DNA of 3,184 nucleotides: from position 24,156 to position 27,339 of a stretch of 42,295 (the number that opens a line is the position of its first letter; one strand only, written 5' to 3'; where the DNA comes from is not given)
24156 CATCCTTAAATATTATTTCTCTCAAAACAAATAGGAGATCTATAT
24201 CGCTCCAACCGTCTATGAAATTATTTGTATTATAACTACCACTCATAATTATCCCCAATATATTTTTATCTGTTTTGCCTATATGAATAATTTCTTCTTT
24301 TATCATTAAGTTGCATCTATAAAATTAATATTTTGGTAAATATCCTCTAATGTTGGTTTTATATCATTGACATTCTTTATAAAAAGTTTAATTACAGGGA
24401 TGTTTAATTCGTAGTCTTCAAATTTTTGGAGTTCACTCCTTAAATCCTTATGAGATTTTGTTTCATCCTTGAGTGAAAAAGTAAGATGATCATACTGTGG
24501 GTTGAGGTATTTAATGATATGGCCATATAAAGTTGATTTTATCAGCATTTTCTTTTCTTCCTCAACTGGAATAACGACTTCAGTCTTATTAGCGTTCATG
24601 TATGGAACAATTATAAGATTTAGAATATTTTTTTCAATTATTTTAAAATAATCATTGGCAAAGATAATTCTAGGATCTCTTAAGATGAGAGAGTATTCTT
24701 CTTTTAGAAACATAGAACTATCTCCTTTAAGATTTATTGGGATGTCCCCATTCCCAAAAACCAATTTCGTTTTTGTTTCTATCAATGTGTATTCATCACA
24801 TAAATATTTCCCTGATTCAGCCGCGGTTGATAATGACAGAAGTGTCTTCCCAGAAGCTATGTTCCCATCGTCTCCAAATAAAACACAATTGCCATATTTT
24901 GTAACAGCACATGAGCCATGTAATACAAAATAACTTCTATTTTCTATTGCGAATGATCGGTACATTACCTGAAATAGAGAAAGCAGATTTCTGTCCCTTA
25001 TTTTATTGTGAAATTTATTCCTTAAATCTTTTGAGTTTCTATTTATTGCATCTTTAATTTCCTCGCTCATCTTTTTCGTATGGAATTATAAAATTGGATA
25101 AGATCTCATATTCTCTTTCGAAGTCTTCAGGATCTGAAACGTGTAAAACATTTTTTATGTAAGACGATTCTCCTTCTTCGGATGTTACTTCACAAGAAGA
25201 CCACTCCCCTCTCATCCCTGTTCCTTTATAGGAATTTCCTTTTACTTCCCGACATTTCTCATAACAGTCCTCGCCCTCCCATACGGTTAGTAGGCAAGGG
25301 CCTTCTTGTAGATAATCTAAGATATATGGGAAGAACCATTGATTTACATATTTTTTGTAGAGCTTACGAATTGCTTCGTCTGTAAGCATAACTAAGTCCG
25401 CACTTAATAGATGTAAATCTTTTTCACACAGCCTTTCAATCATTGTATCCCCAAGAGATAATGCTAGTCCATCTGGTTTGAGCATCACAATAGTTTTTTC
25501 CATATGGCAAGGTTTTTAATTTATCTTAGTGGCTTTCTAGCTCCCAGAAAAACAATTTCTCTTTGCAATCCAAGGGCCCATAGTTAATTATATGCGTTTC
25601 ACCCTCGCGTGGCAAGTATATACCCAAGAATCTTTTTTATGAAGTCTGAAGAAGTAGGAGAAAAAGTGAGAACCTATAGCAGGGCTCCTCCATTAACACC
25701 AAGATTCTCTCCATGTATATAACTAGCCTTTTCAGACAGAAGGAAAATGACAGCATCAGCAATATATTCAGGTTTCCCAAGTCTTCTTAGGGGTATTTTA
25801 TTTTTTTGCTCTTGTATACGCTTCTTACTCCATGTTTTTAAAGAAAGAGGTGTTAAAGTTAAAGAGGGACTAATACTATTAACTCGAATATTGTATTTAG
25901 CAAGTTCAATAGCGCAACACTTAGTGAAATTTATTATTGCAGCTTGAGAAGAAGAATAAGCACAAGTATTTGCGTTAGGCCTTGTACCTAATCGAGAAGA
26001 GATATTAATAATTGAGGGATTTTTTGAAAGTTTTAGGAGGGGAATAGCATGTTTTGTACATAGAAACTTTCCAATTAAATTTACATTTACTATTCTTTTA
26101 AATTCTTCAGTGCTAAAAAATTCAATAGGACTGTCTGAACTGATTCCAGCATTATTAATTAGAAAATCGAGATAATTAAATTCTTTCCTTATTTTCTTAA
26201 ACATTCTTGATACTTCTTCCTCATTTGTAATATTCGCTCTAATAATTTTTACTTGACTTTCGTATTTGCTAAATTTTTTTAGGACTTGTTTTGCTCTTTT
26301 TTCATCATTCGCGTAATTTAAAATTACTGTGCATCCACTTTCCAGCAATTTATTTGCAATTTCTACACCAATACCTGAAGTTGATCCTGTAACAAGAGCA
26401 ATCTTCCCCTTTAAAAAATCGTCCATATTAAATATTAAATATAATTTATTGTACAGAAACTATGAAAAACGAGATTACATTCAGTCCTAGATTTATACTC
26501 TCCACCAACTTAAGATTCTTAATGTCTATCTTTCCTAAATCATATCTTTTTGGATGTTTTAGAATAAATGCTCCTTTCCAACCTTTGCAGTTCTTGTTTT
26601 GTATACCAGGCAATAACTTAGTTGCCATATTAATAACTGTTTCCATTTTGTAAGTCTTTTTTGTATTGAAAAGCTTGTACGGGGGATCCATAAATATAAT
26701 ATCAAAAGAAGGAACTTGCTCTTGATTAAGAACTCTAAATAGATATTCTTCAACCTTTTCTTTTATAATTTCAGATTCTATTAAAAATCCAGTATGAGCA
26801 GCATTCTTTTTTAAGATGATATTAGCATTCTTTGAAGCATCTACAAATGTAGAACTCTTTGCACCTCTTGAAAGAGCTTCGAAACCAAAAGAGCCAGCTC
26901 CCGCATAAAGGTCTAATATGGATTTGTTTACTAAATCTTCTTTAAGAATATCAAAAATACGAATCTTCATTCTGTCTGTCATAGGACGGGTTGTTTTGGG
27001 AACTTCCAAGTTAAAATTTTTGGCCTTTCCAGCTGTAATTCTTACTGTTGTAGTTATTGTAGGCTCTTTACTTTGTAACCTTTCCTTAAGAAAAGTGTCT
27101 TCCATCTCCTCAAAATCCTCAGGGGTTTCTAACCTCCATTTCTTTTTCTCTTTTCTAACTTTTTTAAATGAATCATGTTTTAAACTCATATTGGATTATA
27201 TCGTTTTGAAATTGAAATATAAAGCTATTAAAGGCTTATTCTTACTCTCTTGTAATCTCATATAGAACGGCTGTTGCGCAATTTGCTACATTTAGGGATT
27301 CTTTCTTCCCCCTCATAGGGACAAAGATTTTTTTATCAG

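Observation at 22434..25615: Translationally coupled five-gene nucleotide-handling operon (NDK-like, HprK-like P-loop, Pol-beta NTase, alpha/beta hydrolase, Nudix) that I cannot assign to any pathway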

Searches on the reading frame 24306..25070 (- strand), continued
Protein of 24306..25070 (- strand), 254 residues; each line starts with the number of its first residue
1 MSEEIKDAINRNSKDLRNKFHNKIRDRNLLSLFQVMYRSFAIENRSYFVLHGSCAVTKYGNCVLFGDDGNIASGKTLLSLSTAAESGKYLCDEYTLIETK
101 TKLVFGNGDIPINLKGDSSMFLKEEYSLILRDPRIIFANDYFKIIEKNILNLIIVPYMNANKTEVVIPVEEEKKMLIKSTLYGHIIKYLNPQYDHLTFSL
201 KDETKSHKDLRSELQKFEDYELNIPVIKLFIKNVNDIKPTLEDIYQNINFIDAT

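Call 94: fold_search(model_id=the predicted structure, library=viral)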
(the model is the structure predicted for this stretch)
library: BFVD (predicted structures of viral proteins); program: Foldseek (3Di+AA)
matches with E <= 10: 50; with E <= 0.001: 0
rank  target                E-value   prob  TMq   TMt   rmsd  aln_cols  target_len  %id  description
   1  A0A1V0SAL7            1.1e-03  0.99  0.43  0.25   9.1       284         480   14  phosphoenolpyruvate carboxykinase (ATP) [Catovirus CTV1]
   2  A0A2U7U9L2            2.1e+00  0.04  0.08  0.07  11.3        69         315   12  Uncharacterized protein [Pandoravirus quercus]
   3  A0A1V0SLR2            3.0e+00  0.03  0.12  0.04   4.0        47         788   21  phosphoenolpyruvate carboxykinase (ATP) (Fragment) [Klosneuvirus KNV1]
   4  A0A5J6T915            3.4e+00  0.04  0.18  0.37  12.2       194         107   10  Uncharacterized protein [Proteus phage Myduc]
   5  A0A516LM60            3.4e+00  0.01  0.13  0.13  33.6       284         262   13  (no name in the UniProt tables at hand)
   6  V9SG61                4.1e+00  0.01  0.09  0.14  13.8        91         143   14  Uncharacterized protein [Tunisvirus fontaine2]
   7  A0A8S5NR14            4.3e+00  0.03  0.08  0.17   6.2        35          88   11  Uncharacterized protein (Fragment) [Microviridae sp. ctCoW18]
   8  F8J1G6                4.6e+00  0.02  0.09  0.12   9.8        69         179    7  (no name in the UniProt tables at hand)
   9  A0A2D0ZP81            4.6e+00  0.02  0.09  0.12   5.2        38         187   24  (no name in the UniProt tables at hand)
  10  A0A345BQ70            4.6e+00  0.01  0.06  0.17  12.6        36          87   19  (no name in the UniProt tables at hand)
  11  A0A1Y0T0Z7            4.9e+00  0.03  0.17  0.28  12.7       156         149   11  Uncharacterized protein [Pseudomonas phage Noxifer]
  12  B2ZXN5                4.9e+00  0.02  0.12  0.21   6.5        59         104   12  Uncharacterized protein [Ralstonia phage phiRSL1]
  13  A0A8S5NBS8            4.9e+00  0.01  0.10  0.16   8.1        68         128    9  Uncharacterized protein [Myoviridae sp. ctx322]
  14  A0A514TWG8            5.2e+00  0.06  0.15  0.16   8.8        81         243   15  Uncharacterized protein [Aeromonas phage D6]
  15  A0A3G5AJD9            5.2e+00  0.03  0.07  0.06   8.7        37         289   14  Uncharacterized protein [Solivirus sp.]
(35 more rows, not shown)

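Call 95: find_related_loci(query=P0034, collection=viral_contigs, flank=10000)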
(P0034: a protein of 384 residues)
Query P0034 (384 aa) in viral_contigs; peptide patterns used: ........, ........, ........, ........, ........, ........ (x = any residue, [..] = any of these).
No stretch of DNA in the collection matches any of the patterns.

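Call 96: find_related_loci(query=A1, collection=viral_contigs, flank=10000)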
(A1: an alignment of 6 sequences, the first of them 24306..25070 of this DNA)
Query A1 (254 aa) in viral_contigs; peptide patterns used: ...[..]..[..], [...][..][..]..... (x = any residue, [..] = any of these).
124 stretches matched a pattern, but none encodes a relative of the query by tblastn (E <= 1e-3).

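Call 101: find_encoding_contigs(protein=P0030, flank=10000, max_places=3)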
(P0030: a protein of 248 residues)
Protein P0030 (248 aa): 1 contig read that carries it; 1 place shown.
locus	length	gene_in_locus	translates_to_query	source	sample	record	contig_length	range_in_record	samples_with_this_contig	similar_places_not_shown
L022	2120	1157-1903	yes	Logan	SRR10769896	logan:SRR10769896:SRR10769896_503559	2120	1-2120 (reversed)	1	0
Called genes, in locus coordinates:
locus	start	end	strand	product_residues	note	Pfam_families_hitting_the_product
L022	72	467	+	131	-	PF00334:NDK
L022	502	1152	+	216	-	-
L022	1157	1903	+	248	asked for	-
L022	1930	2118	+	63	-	?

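Call 103: search_solved_structures(query=L014:4607-5692:+, max_evalue=0.00001)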
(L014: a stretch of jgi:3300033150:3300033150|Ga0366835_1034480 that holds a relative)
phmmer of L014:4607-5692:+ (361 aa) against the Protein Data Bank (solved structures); distinct sequences matched with E-value up to 0.00001: 16.
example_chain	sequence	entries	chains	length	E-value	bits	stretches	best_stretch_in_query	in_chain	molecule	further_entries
3clh_A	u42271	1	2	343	3e-41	145.4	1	39-350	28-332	3-dehydroquinate synthase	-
3okf_A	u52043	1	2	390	5.1e-36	128.2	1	33-355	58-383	3-dehydroquinate synthase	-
6lk2_A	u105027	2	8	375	9.5e-34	120.8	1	44-343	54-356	3-dehydroquinate synthase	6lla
5hvn_A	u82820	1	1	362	5.6e-33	118.2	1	26-345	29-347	3-dehydroquinate synthase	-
3zok_A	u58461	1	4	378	1.5e-31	113.6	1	37-338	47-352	3-DEHYDROQUINATE SYNTHASE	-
6c5c_A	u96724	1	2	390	8.3e-31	111.1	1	93-344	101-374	3-dehydroquinate synthase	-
5eks_A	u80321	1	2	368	4.3e-30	108.8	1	76-342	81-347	3-dehydroquinate synthase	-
3qbd_A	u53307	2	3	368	1.1e-29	107.4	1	90-339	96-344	3-dehydroquinate synthase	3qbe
7u5s_A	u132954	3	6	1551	2.5e-29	106.2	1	94-344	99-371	Pentafunctional AROM polypeptide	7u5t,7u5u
2d2x_A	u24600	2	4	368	6.7e-28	101.5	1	18-343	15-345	2-deoxy-scyllo-inosose synthase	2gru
1xag_A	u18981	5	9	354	4.4e-27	98.9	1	37-348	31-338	3-dehydroquinate synthase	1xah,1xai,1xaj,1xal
6hqv_A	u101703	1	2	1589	7.4e-27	98.1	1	41-346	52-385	Pentafunctional AROM polypeptide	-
1dqs_A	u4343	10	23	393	1.2e-26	97.5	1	95-338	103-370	PROTEIN (3-DEHYDROQUINATE SYNTHASE) | 3-DEHYDROQUINATE SYNTHASE | Pentafunctional AROM polypeptide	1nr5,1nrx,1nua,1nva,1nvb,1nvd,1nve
5tpr_A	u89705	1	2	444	1.3e-22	84.2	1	37-287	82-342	3-dehydroquinate synthase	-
1ujn_A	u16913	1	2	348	1.3e-22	84.1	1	77-335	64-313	dehydroquinate synthase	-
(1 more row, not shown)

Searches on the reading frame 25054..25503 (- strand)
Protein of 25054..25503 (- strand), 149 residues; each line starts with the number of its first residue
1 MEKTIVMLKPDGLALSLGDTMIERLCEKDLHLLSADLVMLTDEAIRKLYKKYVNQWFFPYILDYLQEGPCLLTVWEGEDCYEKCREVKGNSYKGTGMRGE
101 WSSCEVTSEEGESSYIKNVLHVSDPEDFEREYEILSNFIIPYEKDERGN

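Call 3: search_protein_families(library=pfam, proteins=[window:25054-25503:-], max_evalue=1)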
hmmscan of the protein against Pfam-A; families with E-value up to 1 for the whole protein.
window:25054-25503:- (149 aa): 2 families
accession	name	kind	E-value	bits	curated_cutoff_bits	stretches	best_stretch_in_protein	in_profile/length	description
PF00334.24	NDK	-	3e-19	69.7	27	1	2-134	1-128/135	Nucleoside diphosphate kinase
PF08063.17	Zn_ribbon_PADR1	-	0.19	12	25.1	1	83-110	11-38/42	PADR1 domain, zinc ribbon fold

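Call 4: search_protein_families(library=ncbifam, proteins=[window:25054-25503:-], max_evalue=1)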
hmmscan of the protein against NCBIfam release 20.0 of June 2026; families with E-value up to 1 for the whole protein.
window:25054-25503:- (149 aa): 7 families
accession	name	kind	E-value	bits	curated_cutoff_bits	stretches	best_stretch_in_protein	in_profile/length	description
NF001908.0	PRK00668.1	equivalog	1.6e-18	66.9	155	1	1-131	3-128/141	nucleoside-diphosphate kinase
NF011112.0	PRK14540.1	equivalog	3.5e-11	43.1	202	1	1-132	2-128/135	nucleoside-diphosphate kinase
NF011113.0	PRK14541.1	equivalog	1.8e-07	31.3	255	1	1-96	1-96/140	nucleoside-diphosphate kinase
NF011114.0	PRK14542.1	equivalog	4.3e-07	29.7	250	1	1-93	1-93/137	nucleoside-diphosphate kinase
NF011116.0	PRK14545.1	equivalog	1.2e-06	28.8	217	1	3-91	5-93/139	nucleoside-diphosphate kinase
NF011115.0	PRK14543.1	equivalog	2.1e-05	24.5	287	1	2-145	6-161/169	nucleoside-diphosphate kinase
NF006966.0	PRK09440.1-4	equivalog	0.093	11.5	640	1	5-77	276-337/417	valine--pyruvate transaminase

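Call 5: search_protein_families(library=padloc, proteins=[window:25054-25503:-], max_evalue=1)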
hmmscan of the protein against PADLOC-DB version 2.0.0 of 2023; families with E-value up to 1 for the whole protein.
window:25054-25503:- (149 aa): 1 family
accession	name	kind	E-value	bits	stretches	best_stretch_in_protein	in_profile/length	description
PDLC04484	PDC-M16B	-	0.034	10.4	1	37-62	188-213/574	-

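Call 67: search_solved_structures(query=A4, max_evalue=0.001, show_alignments=1)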
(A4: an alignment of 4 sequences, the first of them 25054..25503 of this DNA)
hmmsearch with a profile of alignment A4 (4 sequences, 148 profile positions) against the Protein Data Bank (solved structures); distinct sequences matched with E-value up to 0.001: 115 (the best 60 are shown).
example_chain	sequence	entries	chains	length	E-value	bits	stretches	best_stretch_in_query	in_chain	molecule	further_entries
3vvt_A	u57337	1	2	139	1.4e-19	73.4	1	1-134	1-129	Nucleoside diphosphate kinase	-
1xiq_A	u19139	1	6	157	1.7e-17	66.7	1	1-102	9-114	Nucleoside diphosphate kinase B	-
3vvu_A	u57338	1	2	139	8.5e-17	64.4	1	1-132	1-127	Nucleoside diphosphate kinase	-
2cwk_A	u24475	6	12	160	2.3e-16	63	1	2-134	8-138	nucleoside-diphosphate kinase | Nucleoside diphosphate kinase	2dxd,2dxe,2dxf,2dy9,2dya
2zua_A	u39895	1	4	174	5.3e-16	61.8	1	2-93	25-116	Nucleoside diphosphate kinase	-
2az3_A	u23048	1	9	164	6.4e-16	61.5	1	2-94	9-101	Nucleoside diphosphate kinase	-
2vu5_A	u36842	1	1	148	8e-16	61.2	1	1-132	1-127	NUCLEOSIDE DIPHOSPHATE KINASE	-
2az1_A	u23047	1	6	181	9.1e-16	61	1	2-94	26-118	Nucleoside diphosphate kinase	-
3pj9_A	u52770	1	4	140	2.9e-15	59.4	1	1-92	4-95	Nucleoside diphosphate kinase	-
3mpd_A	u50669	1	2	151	3.1e-15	59.3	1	1-132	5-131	Nucleoside diphosphate kinase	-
6aes_A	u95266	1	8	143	7.4e-15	58.1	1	2-91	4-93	Nucleoside diphosphate kinase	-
3b54_A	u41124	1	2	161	2.8e-14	56.2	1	2-91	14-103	Nucleoside diphosphate kinase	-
1ndl_A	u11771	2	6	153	2.9e-14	56.1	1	2-92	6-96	NUCLEOSIDE DIPHOSPHATE KINASE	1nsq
1vya_A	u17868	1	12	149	4e-14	55.7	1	1-92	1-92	Nucleoside diphosphate kinase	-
3wx8_A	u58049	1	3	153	4.6e-14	55.5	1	2-91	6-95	Nucleoside diphosphate kinase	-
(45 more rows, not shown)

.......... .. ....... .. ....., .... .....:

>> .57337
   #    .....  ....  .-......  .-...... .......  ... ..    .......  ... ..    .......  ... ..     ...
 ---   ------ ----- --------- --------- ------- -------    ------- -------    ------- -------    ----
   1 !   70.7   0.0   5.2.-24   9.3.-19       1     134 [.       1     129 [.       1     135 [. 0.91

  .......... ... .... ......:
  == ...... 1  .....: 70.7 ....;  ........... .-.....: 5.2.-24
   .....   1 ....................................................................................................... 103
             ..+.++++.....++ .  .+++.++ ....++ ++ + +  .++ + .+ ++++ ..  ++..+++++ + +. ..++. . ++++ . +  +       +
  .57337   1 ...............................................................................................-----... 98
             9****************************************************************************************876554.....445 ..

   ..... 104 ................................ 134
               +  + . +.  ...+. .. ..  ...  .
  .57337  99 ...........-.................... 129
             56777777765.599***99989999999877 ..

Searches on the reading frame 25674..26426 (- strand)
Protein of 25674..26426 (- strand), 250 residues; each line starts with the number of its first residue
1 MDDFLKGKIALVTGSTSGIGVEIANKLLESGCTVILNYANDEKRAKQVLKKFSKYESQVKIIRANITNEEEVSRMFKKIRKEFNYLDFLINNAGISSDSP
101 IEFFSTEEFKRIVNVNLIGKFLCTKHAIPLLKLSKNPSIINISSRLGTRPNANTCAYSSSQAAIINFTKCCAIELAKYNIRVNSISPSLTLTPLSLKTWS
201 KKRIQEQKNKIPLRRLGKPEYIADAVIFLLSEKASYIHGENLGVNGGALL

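Call 3: search_protein_families(library=pfam, proteins=[window:25674-26426:-], max_evalue=1)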
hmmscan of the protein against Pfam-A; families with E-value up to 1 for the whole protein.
window:25674-26426:- (250 aa): 10 families
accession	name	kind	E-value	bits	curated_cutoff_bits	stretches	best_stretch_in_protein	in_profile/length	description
PF13561.12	adh_short_C2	-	2.2e-59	201.3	27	1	16-247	5-234/236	Enoyl-(Acyl carrier protein) reductase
PF00106.31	adh_short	-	4.1e-54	183.5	26.6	1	8-199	1-191/195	short chain dehydrogenase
PF08659.16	KR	-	1.5e-13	51.5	22.6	1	11-159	4-151/180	KR domain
PF23441.1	SDR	-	7.5e-10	39.1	27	1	9-248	9-255/258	SDR-like rossmann domain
PF02719.21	Polysacc_synt_2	-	0.00034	20.3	20.2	1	11-81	2-78/293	Polysaccharide biosynthesis protein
PF16363.11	GDP_Man_Dehyd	-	0.00046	20.2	27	1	11-80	1-75/332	GDP-mannose 4,6 dehydratase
PF01370.27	Epimerase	-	0.0015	18.4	20.9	1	10-80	1-64/240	NAD dependent epimerase/dehydratase family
PF05615.18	THOC7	-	0.071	13.9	28.7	1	36-90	13-61/136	Tho complex subunit 7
PF13460.12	NAD_binding_10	-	0.17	12.2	27.2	1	14-78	1-60/184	NAD(P)H-binding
PF09440.15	eIF3_N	-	0.2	12.4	26.8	1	42-98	68-121/133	eIF3 subunit 6 N terminal domain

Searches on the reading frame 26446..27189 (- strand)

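Call 3: search_protein_families(library=pfam, proteins=[window:26446-27189:-], max_evalue=1)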
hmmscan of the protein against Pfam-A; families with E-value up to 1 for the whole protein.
window:26446-27189:- (247 aa): 5 families
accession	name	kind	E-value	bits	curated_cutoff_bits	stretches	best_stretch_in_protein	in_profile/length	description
PF03602.21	Cons_hypoth95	-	6.2e-35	121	24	1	49-178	1-131/182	Conserved hypothetical protein 95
PF05175.20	MTS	-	5.7e-05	23.2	23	1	82-193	27-130/170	Methyltransferase small domain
PF02086.21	MethyltransfD12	-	9.4e-05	22.7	22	1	120-182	138-196/253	D12 class N6 adenine-specific DNA methyltransferase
PF13649.12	Methyltransf_25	-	0.008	17.3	27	1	91-167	1-70/97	Methyltransferase domain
PF13847.12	Methyltransf_31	-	0.026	14.6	27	1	88-181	4-95/145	Methyltransferase domain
